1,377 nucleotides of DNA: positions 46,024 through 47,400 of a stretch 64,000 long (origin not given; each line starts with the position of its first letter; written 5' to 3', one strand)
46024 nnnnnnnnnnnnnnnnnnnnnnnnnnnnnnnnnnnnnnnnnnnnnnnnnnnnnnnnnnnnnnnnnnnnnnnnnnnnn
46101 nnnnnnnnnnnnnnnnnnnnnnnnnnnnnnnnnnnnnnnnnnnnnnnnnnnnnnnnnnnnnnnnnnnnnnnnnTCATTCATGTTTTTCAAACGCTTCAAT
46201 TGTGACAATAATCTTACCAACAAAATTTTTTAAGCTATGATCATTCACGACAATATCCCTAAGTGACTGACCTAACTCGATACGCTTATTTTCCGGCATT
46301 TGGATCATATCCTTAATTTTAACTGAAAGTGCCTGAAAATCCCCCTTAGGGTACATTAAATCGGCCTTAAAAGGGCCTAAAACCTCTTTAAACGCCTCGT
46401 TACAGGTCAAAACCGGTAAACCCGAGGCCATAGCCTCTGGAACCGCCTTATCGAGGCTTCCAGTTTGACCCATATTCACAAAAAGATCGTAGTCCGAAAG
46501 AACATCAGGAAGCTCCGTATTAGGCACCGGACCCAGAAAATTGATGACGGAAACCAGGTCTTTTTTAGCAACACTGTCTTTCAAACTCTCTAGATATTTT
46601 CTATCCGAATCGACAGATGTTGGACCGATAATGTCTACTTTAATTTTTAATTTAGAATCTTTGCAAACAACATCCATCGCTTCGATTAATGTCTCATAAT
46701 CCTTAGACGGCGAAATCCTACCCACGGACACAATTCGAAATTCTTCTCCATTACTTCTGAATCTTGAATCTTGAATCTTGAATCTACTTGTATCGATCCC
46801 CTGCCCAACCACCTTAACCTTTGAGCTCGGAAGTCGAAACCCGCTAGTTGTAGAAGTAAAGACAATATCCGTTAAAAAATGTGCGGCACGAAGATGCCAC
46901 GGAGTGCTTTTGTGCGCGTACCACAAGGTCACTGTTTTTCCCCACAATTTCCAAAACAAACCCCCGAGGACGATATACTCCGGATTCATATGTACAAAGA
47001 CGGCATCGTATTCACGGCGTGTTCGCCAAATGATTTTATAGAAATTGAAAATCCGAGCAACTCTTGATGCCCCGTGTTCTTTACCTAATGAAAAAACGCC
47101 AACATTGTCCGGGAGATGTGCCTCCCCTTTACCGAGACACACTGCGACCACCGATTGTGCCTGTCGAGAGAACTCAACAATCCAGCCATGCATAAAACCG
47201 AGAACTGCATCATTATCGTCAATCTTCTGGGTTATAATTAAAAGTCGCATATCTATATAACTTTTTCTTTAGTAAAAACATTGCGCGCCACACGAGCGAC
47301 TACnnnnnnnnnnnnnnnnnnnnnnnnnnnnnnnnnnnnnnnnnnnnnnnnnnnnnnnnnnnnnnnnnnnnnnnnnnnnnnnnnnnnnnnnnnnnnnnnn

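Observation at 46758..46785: Four perfect copies of a heptanucleotide (TGAATCT) inside a GT4 glycosyltransferase gene: candidate slipped-strand phase-variation switch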

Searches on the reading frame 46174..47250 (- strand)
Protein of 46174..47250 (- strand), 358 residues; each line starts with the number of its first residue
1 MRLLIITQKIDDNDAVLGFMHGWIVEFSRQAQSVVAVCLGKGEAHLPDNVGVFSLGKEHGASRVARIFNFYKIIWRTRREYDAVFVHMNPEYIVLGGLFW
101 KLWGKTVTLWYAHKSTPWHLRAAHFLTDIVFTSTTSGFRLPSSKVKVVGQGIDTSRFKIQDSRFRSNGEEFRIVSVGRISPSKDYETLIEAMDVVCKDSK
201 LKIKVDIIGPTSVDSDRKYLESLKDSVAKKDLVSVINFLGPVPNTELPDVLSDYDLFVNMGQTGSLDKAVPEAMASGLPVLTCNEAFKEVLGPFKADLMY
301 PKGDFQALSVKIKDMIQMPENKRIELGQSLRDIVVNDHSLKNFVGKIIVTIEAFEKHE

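Call 7: search_protein_families(library=pfam, proteins=[window:46174-47250:-])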
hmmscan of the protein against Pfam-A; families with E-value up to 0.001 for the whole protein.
window:46174-47250:- (358 aa): 3 families
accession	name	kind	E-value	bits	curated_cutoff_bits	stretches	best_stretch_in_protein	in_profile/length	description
PF00534.26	Glycos_transf_1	-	6.4e-20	71.8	26.4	1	163-323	8-162/172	Glycosyl transferases group 1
PF13692.12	Glyco_trans_1_4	-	2e-16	61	27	1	171-317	2-141/142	Glycosyl transferases group 1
PF13524.12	Glyco_trans_1_2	-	7.2e-05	23.2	25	1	202-344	14-139/144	Glycosyl transferase-like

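Call 8: find_homologous_proteins(query=window:46174-47250:-)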
Query window:46174-47250:- (358 aa): 2380 proteins with E <= 0.001 among 4090 candidates; the best 120 are listed.
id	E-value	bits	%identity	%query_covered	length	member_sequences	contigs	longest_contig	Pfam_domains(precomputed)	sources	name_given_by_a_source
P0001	1.2e-238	809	100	100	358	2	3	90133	PF00534.27,PF13692.13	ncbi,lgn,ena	ncbi:MAG: glycosyltransferase [Patescibacteria group bacterium]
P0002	6.1e-154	531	66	100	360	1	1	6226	PF00534.27,PF13524.13,PF13692.13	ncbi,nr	ncbi:MAG: glycosyltransferase, partial [bacterium]|nr:glycosyltransferase [bacterium]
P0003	3.0e-153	528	66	100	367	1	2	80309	PF00534.27,PF13524.13,PF13692.13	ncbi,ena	-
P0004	1.9e-150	519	68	99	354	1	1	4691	PF00534.27,PF13692.13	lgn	-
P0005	4.3e-150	518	64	100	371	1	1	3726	PF00534.27,PF13692.13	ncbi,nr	ncbi:MAG: glycosyltransferase [bacterium]|nr:glycosyltransferase [bacterium]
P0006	7.2e-150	517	65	99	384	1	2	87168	PF00534.27,PF13524.13,PF13692.13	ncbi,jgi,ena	-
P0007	1.1e-148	513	64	100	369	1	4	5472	PF00534.27,PF13692.13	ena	-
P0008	4.2e-148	511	64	100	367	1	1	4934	PF00534.27,PF13692.13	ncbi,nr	ncbi:MAG: glycosyltransferase family 4 protein [Candidatus Taylorbacteria bacterium]|nr:glycosyltran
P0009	1.4e-146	506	63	100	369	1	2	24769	PF00534.27,PF13692.13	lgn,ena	-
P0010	2.5e-146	506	61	100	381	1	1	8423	PF00534.27,PF13692.13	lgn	-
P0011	2.8e-146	505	65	100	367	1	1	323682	PF00534.27,PF13692.13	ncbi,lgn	ncbi:MAG: glycosyltransferase [Patescibacteria group bacterium]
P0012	2.9e-146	505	63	100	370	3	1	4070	PF00534.27,PF13524.13,PF13692.13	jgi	-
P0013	2.1e-145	503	63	100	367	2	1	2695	PF00534.27,PF13692.13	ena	-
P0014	3.4e-145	502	63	99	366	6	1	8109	PF00534.27,PF13692.13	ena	-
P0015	7.8e-145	501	63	100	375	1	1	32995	PF00534.27,PF13692.13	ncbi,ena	-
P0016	1.7e-144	500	63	100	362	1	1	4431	PF00534.27,PF13524.13,PF13692.13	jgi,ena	-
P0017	2.7e-143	496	63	99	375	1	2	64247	PF00534.27,PF13524.13,PF13692.13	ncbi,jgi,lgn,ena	-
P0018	1.0e-142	494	62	100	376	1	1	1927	PF00534.27,PF13524.13,PF13692.13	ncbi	-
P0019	4.2e-142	492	63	100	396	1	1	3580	PF00534.27,PF13692.13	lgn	-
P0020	7.1e-142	491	63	99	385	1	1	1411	PF00534.27,PF13692.13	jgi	jgi:glycosyltransferase involved in cell wall biosynthesis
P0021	1.7e-141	490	62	98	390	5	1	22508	PF00534.27,PF13692.13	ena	-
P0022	1.8e-141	490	61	99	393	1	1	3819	PF00534.27,PF13524.13,PF13692.13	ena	-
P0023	6.0e-141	488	63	99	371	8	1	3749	PF00534.27,PF13524.13,PF13692.13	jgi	jgi:glycosyltransferase involved in cell wall biosynthesis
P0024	7.4e-141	488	62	98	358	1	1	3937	PF00534.27,PF13524.13,PF13692.13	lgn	-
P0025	2.4e-139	483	63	98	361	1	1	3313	PF00534.27,PF13692.13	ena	-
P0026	4.5e-139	482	62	99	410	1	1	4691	PF00534.27,PF13524.13,PF13692.13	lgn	-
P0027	2.0e-138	480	60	100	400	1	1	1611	PF00534.27,PF13692.13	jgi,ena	-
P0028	1.5e-137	477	61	100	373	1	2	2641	PF00534.27,PF13692.13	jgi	-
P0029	3.0e-136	472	59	100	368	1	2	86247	PF00534.27,PF13524.13,PF13692.13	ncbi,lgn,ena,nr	ncbi:MAG: glycosyltransferase [Candidatus Taylorbacteria bacterium]|nr:glycosyltransferase [Candidat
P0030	1.3e-134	467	60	99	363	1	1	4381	PF00534.27,PF13524.13,PF13692.13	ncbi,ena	-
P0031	2.4e-133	463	60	97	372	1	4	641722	PF00534.27,PF13692.13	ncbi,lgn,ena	-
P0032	2.4e-133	463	59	99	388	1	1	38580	PF00534.27,PF13692.13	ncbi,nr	ncbi:MAG: glycosyltransferase family 4 protein [bacterium]|nr:glycosyltransferase family 4 protein [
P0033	7.2e-133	461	60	100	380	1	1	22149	PF00534.27,PF13524.13,PF13692.13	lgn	-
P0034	5.2e-131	455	59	97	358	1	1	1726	PF00534.27,PF13524.13,PF13439.13,PF13692.13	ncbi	-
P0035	7.5e-131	455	59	100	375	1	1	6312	PF00534.27,PF13692.13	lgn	-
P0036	5.4e-129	449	58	99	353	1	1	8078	PF00534.27,PF13524.13,PF13692.13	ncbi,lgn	-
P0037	1.8e-127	444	58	97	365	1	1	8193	PF00534.27,PF13524.13,PF13692.13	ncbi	-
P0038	6.5e-127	442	58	98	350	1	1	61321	PF00534.27,PF13524.13,PF13692.13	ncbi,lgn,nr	ncbi:MAG: glycosyltransferase [bacterium]|nr:glycosyltransferase [bacterium]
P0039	5.9e-125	435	58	99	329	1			PF00534.27,PF13692.13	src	-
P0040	2.5e-124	433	56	98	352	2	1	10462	PF00534.27,PF13692.13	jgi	jgi:glycosyltransferase involved in cell wall biosynthesis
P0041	1.6e-123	431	58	97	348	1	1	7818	PF00534.27,PF13524.13,PF13692.13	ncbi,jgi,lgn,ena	ncbi:MAG: glycosyltransferase family 4 protein [Patescibacteria group bacterium]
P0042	2.0e-123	430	57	97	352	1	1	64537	PF00534.27,PF13692.13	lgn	-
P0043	8.2e-122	425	53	98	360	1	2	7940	PF00534.27,PF13524.13,PF13692.13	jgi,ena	-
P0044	1.9e-119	417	54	97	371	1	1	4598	PF00534.27,PF13524.13,PF13692.13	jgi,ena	-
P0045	2.6e-119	417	55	97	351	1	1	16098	PF00534.27,PF13692.13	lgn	-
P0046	1.3e-118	414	53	95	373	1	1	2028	PF00534.27,PF13524.13,PF13692.13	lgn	-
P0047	4.6e-118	413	55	97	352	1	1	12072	PF00534.27,PF13692.13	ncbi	-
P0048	6.2e-118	412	55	97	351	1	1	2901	PF00534.27,PF13524.13,PF20706.4,PF13692.13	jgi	jgi:glycosyltransferase involved in cell wall biosynthesis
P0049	9.2e-118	412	55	97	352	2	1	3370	PF00534.27,PF13524.13,PF13692.13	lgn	-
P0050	1.6e-117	411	55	97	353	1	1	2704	PF00534.27,PF13477.13,PF13692.13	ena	-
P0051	6.4e-117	409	53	98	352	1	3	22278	PF00534.27,PF13477.13,PF13692.13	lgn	-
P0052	6.9e-117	409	54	98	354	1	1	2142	PF00534.27,PF13524.13,PF13692.13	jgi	jgi:glycosyltransferase involved in cell wall biosynthesis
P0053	9.8e-117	408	54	98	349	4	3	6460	PF00534.27,PF13692.13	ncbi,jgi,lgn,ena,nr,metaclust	ncbi:MAG: hypothetical protein AUJ11_00190 [Parcubacteria group bacterium CG1_02_44_65]|nr:MAG: hypo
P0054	1.5e-116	408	54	97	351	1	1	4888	PF00534.27,PF13524.13,PF20706.4,PF13692.13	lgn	-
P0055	1.6e-116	408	55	98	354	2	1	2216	PF00534.27,PF13524.13,PF13692.13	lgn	-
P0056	1.8e-116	407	53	97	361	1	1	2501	PF00534.27,PF13524.13,PF13692.13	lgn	-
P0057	3.0e-116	407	53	97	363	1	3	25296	PF00534.27,PF13524.13,PF20706.4,PF13692.13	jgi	-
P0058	3.1e-116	407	54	97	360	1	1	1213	PF00534.27,PF13524.13,PF13692.13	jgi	-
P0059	5.8e-116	406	54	97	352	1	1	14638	PF00534.27,PF13692.13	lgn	-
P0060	4.0e-115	403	53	98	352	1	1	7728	PF00534.27,PF13692.13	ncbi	-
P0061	5.4e-115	403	53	97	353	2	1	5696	PF00534.27,PF13524.13,PF13692.13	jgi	-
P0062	1.1e-114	401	53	97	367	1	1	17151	PF00534.27,PF13524.13,PF13692.13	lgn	-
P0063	1.5e-114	401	53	98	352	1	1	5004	PF00534.27,PF13524.13,PF13692.13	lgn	-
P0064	1.7e-114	401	52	95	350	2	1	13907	PF00534.27,PF13524.13,PF13692.13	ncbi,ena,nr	ncbi:MAG: hypothetical protein Athens071424_157 [Parcubacteria group bacterium Athens0714_24]|nr:MAG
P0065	1.8e-114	401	54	97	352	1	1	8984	PF00534.27,PF13524.13,PF20706.4,PF13692.13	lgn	-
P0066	3.7e-114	400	56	97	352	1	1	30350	PF00534.27,PF13524.13,PF13692.13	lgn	-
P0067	3.9e-114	400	52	97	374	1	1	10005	PF00534.27,PF13692.13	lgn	-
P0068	4.2e-114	400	53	98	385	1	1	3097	PF00534.27,PF13524.13,PF13692.13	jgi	jgi:glycosyltransferase involved in cell wall biosynthesis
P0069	4.4e-114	400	53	97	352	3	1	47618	PF00534.27,PF13524.13,PF13692.13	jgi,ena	-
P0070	9.2e-114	398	54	97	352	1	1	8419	PF00534.27,PF13524.13,PF13692.13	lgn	-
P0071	1.2e-113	398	49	99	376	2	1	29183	PF00534.27,PF13524.13,PF13692.13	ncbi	ncbi:MAG: glycosyltransferase family 4 protein [Patescibacteria group bacterium]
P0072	1.4e-113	398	53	98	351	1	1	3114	PF00534.27,PF13524.13,PF13692.13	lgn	-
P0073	3.0e-113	397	53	98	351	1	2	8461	PF00534.27,PF13692.13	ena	-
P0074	3.2e-113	397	53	97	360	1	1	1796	PF00534.27,PF13692.13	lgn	-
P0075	3.7e-113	396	52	97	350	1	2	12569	PF00534.27,PF13524.13,PF13692.13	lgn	-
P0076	5.4e-113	396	53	98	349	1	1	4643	PF00534.27,PF13524.13,PF20706.4,PF13692.13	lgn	-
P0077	5.7e-113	396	51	97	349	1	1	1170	PF00534.27,PF13524.13,PF13692.13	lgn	-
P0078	6.7e-113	396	53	97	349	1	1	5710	PF00534.27,PF13524.13,PF20706.4,PF13692.13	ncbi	-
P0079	9.5e-113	395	53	97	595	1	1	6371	PF13847.13,PF13489.13,PF00534.27,PF13649.13,PF13524.13,PF01209.25,PF08241.19,PF08242.19,PF13692.13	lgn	-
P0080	1.7e-112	394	52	98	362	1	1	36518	PF00534.27,PF13524.13,PF20706.4,PF13692.13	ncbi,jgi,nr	ncbi:MAG: glycosyltransferase family 4 protein [bacterium]|nr:glycosyltransferase family 4 protein [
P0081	2.0e-112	394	54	97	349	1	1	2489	PF00534.27,PF13692.13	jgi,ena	-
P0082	3.4e-112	393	52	97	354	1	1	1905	PF00534.27,PF13524.13,PF13692.13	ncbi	-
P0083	3.9e-112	393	51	98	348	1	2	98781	PF00534.27,PF13524.13,PF20706.4,PF13692.13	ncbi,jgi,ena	ncbi:MAG: glycosyltransferase family 4 protein [Patescibacteria group bacterium]|jgi:glycosyltransfe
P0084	5.7e-112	393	52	97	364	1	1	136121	PF00534.27,PF13524.13,PF13692.13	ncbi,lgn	-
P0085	6.4e-112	392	54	97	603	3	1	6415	PF13847.13,PF13489.13,PF00534.27,PF13649.13,PF08241.19,PF08242.19,PF13692.13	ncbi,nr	ncbi:glycosyltransferase [Candidatus Azambacteria bacterium]|nr:glycosyltransferase [Candidatus Azam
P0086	7.2e-112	392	53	97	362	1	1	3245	PF00534.27,PF13692.13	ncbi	-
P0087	7.4e-112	392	51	97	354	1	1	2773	PF00534.27,PF13524.13,PF13692.13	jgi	jgi:glycosyltransferase involved in cell wall biosynthesis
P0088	7.5e-112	392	53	97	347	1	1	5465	PF00534.27,PF13524.13,PF13692.13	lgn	-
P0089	8.2e-112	392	53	97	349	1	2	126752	PF00534.27,PF13692.13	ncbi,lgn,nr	ncbi:MAG: glycosyltransferase family 4 protein [bacterium]|nr:glycosyltransferase family 4 protein [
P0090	1.6e-111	391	52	97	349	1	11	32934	PF00534.27,PF13692.13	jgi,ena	-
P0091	1.7e-111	391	52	97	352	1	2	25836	PF00534.27,PF13692.13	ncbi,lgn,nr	ncbi:glycosyltransferase [Candidatus Falkowbacteria bacterium]|nr:glycosyltransferase [Candidatus Fa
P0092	2.0e-111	391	53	99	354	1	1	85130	PF00534.27,PF13692.13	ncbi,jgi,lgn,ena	ncbi:MAG: glycosyltransferase family 4 protein [Candidatus Paceibacterota bacterium]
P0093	2.6e-111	390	53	98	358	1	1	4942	PF00534.27,PF13524.13,PF20706.4,PF13692.13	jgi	-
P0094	3.1e-111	390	53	97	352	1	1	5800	PF00534.27,PF13524.13,PF13692.13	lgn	-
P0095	4.2e-111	390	52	97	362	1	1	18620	PF00534.27,PF13692.13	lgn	-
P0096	4.5e-111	390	51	97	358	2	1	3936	PF00534.27,PF13692.13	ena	-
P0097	6.9e-111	389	52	98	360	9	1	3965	PF00534.27,PF13524.13,PF13692.13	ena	-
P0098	7.3e-111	389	51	97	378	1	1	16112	PF00534.27,PF13524.13,PF20706.4,PF13692.13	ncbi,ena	-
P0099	9.2e-111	389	53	97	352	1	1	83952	PF00534.27,PF13477.13,PF13524.13,PF20706.4,PF13692.13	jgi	jgi:glycosyltransferase involved in cell wall biosynthesis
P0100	1.0e-110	388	53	97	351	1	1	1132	PF00534.27,PF13524.13,PF13692.13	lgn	-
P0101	1.1e-110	388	52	97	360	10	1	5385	PF00534.27,PF13524.13,PF13692.13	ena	-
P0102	1.1e-110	388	53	97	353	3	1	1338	PF00534.27,PF13524.13,PF13692.13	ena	-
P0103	1.1e-110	388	52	97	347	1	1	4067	PF00534.27,PF13524.13,PF20706.4,PF13692.13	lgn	-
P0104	2.1e-110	387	52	99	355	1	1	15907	PF00534.27,PF13524.13,PF13692.13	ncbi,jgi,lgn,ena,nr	ncbi:glycosyltransferase family 4 protein [Patescibacteria group bacterium]|nr:glycosyltransferase f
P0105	2.9e-110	387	53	99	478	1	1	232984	PF00534.27,PF04138.21,PF13692.13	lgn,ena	-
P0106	3.1e-110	387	54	97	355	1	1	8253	PF00534.27,PF13524.13,PF13692.13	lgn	-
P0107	3.5e-110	387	52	98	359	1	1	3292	PF00534.27,PF13524.13,PF13692.13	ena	-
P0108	3.9e-110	387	53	97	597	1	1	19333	PF13847.13,PF13489.13,PF00534.27,PF13649.13,PF08241.19,PF08242.19,PF13692.13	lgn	-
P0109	5.1e-110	386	51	97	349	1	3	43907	PF00534.27,PF13524.13,PF13692.13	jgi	jgi:glycosyltransferase involved in cell wall biosynthesis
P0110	6.2e-110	386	50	97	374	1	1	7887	PF00534.27,PF20706.4,PF13692.13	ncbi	-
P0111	6.3e-110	386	52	97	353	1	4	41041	PF00534.27,PF13692.13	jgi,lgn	-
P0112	7.1e-110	386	54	98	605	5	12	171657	PF13847.13,PF13489.13,PF00534.27,PF13649.13,PF13524.13,PF01209.25,PF08241.19,PF08242.19,PF13692.13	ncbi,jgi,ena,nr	ncbi:MAG: Glycosyltransferase [Candidatus Yanofskybacteria bacterium GW2011_GWA2_44_9]|nr:MAG: Glyco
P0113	8.7e-110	385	52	99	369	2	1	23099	PF00534.27,PF13524.13,PF20706.4,PF13692.13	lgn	-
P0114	1.1e-109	385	53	97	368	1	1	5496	PF00534.27,PF13692.13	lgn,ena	-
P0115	1.2e-109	385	52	97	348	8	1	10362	PF00534.27,PF13524.13,PF13692.13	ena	-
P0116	1.4e-109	385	51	99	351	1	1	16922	PF00534.27,PF13524.13,PF20706.4,PF13692.13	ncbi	-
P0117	1.6e-109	385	51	99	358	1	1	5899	PF00534.27,PF13477.13,PF13524.13,PF13692.13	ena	-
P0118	2.6e-109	384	53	98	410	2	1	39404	PF00534.27,PF13524.13,PF13692.13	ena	-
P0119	3.2e-109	384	50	98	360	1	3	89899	PF00534.27,PF13524.13,PF13692.13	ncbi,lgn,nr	ncbi:MAG: glycosyltransferase family 4 protein [Patescibacteria group bacterium]|nr:glycosyltransfer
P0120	3.3e-109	384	51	97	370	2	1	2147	PF00534.27,PF13524.13,PF20706.4,PF13692.13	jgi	jgi:glycosyltransferase involved in cell wall biosynthesis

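Call 9: find_encoding_contigs(protein=window:46174-47250:-, flank=3000, max_places=10)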
Protein window:46174-47250:- (358 aa): 5 contigs read that carry it; 4 places shown.
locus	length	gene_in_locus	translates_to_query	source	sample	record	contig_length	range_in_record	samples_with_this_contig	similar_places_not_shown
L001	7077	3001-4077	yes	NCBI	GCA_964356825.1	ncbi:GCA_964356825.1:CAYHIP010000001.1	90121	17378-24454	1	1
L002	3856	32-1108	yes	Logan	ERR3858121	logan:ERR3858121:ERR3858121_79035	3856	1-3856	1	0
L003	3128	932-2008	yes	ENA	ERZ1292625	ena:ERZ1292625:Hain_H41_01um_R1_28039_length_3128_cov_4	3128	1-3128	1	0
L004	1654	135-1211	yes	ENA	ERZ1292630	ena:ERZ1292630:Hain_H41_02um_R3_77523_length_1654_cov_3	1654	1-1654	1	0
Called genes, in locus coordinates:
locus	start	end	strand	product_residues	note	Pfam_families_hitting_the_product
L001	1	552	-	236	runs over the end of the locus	PF00535:Glycos_transf_2, PF13641:Glyco_tranf_2_3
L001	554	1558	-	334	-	PF04321:RmlD_sub_bind (weak), PF01073:3Beta_HSD, PF01370:Epimerase, PF02719:Polysacc_synt_2, PF13460:NAD_binding_10 (faint), PF16363:GDP_Man_Dehyd, PF07993:NAD_binding_4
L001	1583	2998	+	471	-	PF13231:PMT_2, PF02366:PMT (weak)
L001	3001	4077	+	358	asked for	PF00534:Glycos_transf_1, PF13692:Glyco_trans_1_4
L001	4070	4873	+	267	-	PF00535:Glycos_transf_2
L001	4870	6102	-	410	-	PF08421:Methyltransf_13, PF13489:Methyltransf_23, PF13847:Methyltransf_31 (weak), PF08241:Methyltransf_11, PF08242:Methyltransf_12, PF13649:Methyltransf_25 (weak), PF08484:Methyltransf_14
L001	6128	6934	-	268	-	PF01370:Epimerase, PF02719:Polysacc_synt_2, PF04321:RmlD_sub_bind, PF16363:GDP_Man_Dehyd, PF07993:NAD_binding_4 (faint)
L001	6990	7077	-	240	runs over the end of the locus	PF00483:NTP_transferase, PF12804:NTP_transf_3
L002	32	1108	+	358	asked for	PF00534:Glycos_transf_1, PF13692:Glyco_trans_1_4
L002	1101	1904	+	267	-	PF00535:Glycos_transf_2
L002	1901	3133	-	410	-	PF08421:Methyltransf_13, PF13489:Methyltransf_23, PF13847:Methyltransf_31 (weak), PF08241:Methyltransf_11, PF08242:Methyltransf_12, PF13649:Methyltransf_25 (weak), PF08484:Methyltransf_14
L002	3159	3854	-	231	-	?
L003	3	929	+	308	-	?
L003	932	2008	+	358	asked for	PF00534:Glycos_transf_1, PF13692:Glyco_trans_1_4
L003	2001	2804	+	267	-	PF00535:Glycos_transf_2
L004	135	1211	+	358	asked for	PF00534:Glycos_transf_1, PF13692:Glyco_trans_1_4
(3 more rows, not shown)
